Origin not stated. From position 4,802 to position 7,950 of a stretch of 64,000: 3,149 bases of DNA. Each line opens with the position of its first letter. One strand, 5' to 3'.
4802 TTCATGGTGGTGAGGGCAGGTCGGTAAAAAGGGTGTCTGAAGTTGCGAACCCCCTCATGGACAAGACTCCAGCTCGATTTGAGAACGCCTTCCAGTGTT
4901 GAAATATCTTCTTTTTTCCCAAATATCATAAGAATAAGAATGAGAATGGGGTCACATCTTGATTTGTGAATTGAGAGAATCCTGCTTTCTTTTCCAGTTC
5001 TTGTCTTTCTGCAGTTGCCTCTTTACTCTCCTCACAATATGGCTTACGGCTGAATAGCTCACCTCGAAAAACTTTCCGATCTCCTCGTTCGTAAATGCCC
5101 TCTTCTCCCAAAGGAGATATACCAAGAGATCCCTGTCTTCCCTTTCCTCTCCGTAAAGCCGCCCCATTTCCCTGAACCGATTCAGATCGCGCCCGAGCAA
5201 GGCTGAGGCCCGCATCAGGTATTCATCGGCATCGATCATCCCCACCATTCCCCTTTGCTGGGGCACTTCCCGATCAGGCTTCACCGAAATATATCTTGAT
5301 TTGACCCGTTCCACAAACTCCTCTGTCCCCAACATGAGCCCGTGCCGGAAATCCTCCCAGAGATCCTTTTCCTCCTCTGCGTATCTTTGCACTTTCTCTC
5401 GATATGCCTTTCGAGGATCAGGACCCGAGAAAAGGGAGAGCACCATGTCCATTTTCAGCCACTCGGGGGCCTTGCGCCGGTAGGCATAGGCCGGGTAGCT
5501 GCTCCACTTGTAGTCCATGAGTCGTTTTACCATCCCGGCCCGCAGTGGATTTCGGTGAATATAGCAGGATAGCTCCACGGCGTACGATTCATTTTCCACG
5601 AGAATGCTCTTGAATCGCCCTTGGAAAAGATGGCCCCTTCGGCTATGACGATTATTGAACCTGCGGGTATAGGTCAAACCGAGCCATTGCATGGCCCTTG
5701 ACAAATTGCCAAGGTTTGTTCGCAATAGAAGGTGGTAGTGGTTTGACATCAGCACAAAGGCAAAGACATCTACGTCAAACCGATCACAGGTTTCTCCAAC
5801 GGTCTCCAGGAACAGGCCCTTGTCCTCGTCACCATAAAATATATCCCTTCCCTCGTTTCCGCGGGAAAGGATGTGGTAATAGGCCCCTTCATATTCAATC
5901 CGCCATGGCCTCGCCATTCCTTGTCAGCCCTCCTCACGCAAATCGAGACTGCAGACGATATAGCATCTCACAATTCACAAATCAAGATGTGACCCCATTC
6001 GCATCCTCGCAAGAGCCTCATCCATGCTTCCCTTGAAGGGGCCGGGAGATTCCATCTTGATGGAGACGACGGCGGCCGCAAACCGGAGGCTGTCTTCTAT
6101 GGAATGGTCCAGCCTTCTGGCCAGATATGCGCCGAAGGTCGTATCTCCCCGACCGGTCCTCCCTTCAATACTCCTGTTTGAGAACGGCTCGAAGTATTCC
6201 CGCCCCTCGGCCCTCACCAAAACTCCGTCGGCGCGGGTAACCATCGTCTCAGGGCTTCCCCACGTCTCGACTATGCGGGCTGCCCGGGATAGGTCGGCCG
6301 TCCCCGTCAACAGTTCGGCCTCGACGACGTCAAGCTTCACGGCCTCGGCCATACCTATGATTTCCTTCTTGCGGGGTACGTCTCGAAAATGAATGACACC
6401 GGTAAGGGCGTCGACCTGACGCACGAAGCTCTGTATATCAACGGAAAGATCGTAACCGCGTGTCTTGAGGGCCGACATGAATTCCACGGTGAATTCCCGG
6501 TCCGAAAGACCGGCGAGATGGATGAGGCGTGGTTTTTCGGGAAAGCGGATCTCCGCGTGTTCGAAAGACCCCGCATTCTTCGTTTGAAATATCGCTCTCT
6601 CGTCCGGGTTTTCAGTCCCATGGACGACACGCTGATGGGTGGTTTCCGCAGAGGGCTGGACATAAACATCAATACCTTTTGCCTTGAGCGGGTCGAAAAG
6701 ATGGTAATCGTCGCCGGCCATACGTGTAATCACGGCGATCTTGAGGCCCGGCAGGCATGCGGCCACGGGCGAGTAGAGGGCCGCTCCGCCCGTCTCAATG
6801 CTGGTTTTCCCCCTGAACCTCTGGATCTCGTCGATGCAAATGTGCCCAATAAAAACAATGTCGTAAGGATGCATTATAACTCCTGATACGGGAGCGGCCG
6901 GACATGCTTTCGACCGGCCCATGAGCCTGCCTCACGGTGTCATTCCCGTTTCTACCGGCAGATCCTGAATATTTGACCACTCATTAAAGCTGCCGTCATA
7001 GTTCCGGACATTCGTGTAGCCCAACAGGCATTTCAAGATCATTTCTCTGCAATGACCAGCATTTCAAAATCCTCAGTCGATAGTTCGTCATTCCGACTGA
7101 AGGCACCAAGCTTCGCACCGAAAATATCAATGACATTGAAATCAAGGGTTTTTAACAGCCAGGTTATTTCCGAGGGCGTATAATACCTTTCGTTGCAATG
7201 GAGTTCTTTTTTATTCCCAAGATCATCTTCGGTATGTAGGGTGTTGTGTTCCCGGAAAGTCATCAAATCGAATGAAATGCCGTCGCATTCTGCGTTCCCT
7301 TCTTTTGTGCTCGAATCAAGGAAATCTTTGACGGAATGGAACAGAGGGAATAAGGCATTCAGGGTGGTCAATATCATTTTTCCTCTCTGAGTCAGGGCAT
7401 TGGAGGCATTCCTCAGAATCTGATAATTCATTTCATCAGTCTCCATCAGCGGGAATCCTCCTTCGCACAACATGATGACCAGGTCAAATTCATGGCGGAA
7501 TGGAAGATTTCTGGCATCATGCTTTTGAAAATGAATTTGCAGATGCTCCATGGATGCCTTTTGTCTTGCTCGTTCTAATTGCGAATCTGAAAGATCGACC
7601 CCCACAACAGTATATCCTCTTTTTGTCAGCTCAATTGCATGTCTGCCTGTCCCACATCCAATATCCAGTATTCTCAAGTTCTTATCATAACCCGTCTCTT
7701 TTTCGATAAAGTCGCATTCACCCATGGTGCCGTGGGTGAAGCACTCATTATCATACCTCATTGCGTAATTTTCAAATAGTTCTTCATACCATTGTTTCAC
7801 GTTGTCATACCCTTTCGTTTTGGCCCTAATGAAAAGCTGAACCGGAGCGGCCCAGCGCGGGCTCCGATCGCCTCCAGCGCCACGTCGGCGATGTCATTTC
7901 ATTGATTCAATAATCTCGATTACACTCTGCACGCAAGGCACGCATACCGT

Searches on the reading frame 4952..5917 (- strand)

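Call 46: search_protein_families(library=pfam, proteins=[window:4952-5917:-], max_evalue=0.000001)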
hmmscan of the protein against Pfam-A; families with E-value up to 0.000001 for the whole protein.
window:4952-5917:- (321 aa): 1 family
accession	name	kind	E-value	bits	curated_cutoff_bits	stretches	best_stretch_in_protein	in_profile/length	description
PF01797.21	Y1_Tnp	-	2.8e-13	50.5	23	1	11-122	4-120/121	Transposase IS200 like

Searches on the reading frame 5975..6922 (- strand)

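Call 46: search_protein_families(library=pfam, proteins=[window:5975-6922:-], max_evalue=0.000001)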
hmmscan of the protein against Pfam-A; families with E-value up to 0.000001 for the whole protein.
window:5975-6922:- (315 aa): 1 family
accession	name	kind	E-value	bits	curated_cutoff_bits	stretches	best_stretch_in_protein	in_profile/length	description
PF00294.29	PfkB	-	2.8e-10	40.5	25.8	1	23-295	5-295/302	pfkB family carbohydrate kinase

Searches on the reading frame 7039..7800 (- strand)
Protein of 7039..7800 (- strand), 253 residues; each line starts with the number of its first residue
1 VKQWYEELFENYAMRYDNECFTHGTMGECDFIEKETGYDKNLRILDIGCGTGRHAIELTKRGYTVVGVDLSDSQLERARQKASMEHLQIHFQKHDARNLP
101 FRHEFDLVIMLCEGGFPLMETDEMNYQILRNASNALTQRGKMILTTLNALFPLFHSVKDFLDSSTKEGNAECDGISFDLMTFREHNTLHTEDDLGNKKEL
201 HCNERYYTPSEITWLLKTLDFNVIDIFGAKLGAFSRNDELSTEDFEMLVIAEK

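Call 46: search_protein_families(library=pfam, proteins=[window:7039-7800:-], max_evalue=0.000001)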
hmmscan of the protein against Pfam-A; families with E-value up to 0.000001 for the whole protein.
window:7039-7800:- (253 aa): 8 families
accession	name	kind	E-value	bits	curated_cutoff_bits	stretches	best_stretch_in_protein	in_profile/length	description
PF13649.12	Methyltransf_25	-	1.2e-20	74.5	27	1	44-140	1-97/97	Methyltransferase domain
PF13847.12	Methyltransf_31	-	6.4e-18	65.3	27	1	39-159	2-124/145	Methyltransferase domain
PF08241.18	Methyltransf_11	-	1.8e-16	61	21.2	1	45-143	1-94/95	Methyltransferase domain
PF13489.12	Methyltransf_23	-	2.1e-12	47.5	27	1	39-224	21-162/164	Methyltransferase domain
PF08242.18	Methyltransf_12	-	5.7e-12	46.6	30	1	45-141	1-97/98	Methyltransferase domain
PF01209.24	Ubie_methyltran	-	5.2e-08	33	20.1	1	30-108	37-120/233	ubiE/COQ5 methyltransferase family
PF05175.20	MTS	-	6.4e-08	32.9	23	1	40-146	31-140/170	Methyltransferase small domain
PF03848.20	TehB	-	2.2e-07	30.9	20.4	1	42-110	32-101/193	Tellurite resistance protein TehB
